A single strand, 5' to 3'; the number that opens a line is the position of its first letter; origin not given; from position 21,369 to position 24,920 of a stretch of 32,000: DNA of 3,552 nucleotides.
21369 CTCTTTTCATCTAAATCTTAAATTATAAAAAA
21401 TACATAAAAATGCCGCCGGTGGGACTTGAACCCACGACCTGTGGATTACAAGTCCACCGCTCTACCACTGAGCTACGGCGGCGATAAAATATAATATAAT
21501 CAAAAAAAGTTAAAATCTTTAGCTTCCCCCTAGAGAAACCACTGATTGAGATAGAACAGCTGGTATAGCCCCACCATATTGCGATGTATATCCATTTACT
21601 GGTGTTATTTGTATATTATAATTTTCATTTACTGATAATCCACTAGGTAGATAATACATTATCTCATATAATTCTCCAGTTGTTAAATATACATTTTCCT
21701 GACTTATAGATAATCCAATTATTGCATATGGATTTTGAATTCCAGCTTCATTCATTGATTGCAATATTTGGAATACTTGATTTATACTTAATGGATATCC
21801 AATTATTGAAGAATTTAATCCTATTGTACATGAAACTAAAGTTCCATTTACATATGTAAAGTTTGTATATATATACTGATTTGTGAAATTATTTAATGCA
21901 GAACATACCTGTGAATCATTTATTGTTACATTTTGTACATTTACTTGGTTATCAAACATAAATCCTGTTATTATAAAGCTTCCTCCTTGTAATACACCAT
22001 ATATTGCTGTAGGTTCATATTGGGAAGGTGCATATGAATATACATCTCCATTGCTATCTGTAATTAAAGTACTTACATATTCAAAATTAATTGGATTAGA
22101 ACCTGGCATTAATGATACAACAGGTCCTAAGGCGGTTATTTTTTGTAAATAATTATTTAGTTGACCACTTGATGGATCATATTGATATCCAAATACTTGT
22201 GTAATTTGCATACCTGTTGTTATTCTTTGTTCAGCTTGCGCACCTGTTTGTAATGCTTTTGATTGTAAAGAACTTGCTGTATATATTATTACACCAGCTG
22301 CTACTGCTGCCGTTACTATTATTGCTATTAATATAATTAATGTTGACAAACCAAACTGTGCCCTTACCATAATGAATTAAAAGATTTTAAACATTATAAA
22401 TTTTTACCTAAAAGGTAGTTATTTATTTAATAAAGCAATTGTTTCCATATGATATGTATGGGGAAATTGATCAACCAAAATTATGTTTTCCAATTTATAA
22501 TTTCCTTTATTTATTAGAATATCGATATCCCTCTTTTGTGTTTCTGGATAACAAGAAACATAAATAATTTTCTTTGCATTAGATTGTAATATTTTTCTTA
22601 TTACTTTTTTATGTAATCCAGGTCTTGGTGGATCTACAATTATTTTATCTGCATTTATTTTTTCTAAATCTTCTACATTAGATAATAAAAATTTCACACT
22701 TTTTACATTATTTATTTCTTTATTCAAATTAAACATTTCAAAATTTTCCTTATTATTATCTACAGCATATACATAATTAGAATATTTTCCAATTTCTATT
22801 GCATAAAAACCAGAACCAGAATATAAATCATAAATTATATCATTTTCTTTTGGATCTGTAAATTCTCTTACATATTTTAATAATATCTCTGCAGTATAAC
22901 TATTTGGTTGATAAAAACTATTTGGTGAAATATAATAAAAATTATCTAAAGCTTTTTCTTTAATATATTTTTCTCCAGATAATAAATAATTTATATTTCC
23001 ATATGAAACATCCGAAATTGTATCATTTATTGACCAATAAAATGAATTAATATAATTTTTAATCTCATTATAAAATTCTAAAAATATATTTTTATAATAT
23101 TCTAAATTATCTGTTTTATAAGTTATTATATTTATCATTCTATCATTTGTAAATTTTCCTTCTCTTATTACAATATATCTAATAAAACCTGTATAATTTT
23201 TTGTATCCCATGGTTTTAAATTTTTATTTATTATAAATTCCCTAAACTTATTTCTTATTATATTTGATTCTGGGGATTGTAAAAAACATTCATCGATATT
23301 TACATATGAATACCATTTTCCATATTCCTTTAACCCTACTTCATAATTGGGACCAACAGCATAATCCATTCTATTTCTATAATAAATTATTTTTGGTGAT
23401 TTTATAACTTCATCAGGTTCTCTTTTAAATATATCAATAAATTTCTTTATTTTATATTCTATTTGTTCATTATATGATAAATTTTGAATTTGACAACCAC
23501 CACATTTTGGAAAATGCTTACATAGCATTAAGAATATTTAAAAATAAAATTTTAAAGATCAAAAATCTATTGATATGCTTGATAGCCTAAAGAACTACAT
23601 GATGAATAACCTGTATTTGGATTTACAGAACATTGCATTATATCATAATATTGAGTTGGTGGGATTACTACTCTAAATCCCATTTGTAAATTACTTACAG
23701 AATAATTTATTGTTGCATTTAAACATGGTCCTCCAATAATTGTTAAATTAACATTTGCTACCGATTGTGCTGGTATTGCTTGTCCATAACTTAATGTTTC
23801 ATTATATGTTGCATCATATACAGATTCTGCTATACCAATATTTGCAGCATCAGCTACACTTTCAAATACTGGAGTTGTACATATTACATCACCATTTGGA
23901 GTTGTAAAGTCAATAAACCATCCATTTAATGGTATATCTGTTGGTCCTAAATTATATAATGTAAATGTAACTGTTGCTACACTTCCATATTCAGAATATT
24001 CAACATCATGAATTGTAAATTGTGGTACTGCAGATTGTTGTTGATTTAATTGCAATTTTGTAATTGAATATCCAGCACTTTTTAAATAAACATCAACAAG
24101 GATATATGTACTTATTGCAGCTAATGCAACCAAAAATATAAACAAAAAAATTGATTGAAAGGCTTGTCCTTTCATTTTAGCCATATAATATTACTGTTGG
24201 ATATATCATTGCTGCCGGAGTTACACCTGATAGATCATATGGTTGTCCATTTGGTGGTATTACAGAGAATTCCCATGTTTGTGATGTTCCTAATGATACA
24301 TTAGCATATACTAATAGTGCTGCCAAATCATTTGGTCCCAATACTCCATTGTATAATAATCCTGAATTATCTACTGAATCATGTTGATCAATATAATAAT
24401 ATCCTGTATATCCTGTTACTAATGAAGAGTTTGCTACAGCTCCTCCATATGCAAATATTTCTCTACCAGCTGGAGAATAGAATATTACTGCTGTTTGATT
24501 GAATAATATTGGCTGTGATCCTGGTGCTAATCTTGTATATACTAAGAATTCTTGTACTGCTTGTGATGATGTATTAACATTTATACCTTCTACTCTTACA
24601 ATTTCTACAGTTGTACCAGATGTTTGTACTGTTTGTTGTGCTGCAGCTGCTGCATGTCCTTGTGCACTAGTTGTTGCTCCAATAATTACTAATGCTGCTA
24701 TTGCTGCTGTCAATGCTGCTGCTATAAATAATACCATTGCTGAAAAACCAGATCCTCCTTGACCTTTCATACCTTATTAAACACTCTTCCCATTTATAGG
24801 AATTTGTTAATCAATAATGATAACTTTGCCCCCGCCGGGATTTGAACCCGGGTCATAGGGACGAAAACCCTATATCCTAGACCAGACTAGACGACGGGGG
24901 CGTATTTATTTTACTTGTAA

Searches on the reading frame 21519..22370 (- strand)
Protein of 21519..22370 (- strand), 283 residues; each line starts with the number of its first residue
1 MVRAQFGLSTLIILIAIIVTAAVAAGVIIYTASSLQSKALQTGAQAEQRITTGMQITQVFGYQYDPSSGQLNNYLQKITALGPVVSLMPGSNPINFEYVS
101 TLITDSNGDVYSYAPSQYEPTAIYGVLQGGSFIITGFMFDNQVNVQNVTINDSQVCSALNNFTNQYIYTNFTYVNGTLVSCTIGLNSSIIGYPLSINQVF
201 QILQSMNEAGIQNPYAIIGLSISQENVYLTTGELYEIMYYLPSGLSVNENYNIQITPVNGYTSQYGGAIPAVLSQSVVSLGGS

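Call 6: search_protein_families(library=pfam, proteins=[window:21519-22370:-], max_evalue=0.01)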
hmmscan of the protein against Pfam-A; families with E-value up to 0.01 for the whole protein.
window:21519-22370:- (283 aa): 1 family
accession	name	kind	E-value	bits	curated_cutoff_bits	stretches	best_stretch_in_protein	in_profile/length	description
PF01917.21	Arch_flagellin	-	2.3e-18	67.5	29.5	1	4-262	1-157/162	Archaebacterial flagellin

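Call 7: search_protein_families(library=ncbifam, proteins=[window:21519-22370:-], max_evalue=0.1)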
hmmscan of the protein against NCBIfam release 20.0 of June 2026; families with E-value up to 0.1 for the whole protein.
window:21519-22370:- (283 aa): 4 families
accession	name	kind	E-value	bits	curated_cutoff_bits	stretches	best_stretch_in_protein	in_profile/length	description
NF006325.0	PRK08541.1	subfamily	4.6e-22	79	210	1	3-134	9-113/221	flagellin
NF052591.1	ArlG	equivalog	7.7e-06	26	110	1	5-61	3-59/148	archaellum stator protein ArlG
TIGR04361.1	TrbK_Ti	equivalog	0.0087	16.4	50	1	10-49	2-42/64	entry exclusion protein TrbK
TIGR02537.2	arch_flag_Nterm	domain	0.041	13.4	20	1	10-29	10-29/33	archaellin/type IV pilin N-terminal domain-containing protein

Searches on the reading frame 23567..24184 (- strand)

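Call 6: search_protein_families(library=pfam, proteins=[window:23567-24184:-], max_evalue=0.01)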
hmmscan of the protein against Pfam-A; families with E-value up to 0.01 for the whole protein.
window:23567-24184:- (205 aa): 1 family
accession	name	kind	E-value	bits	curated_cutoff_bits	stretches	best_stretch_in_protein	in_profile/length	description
PF00553.25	CBM_2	-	0.0089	16.8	24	0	64-137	9-76/101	Cellulose binding domain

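Call 7: search_protein_families(library=ncbifam, proteins=[window:23567-24184:-], max_evalue=0.1)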
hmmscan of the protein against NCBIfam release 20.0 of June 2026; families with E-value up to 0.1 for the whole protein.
window:23567-24184:- (205 aa): 0 families

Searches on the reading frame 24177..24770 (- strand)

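Call 6: search_protein_families(library=pfam, proteins=[window:24177-24770:-], max_evalue=0.01)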
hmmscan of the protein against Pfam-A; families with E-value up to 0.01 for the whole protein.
window:24177-24770:- (197 aa): 1 family
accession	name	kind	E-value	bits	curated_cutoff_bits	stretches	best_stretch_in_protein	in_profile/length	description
PF01917.21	Arch_flagellin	-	2.6e-19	70.6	29.5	1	5-178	1-158/162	Archaebacterial flagellin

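Call 7: search_protein_families(library=ncbifam, proteins=[window:24177-24770:-], max_evalue=0.1)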
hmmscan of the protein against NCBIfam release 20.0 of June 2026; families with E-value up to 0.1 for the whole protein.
window:24177-24770:- (197 aa): 2 families
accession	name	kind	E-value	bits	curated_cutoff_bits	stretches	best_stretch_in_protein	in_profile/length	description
NF006325.0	PRK08541.1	subfamily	8.9e-12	45.3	210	1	4-119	9-113/221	flagellin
NF052591.1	ArlG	equivalog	0.064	13.3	110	1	9-64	6-61/148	archaellum stator protein ArlG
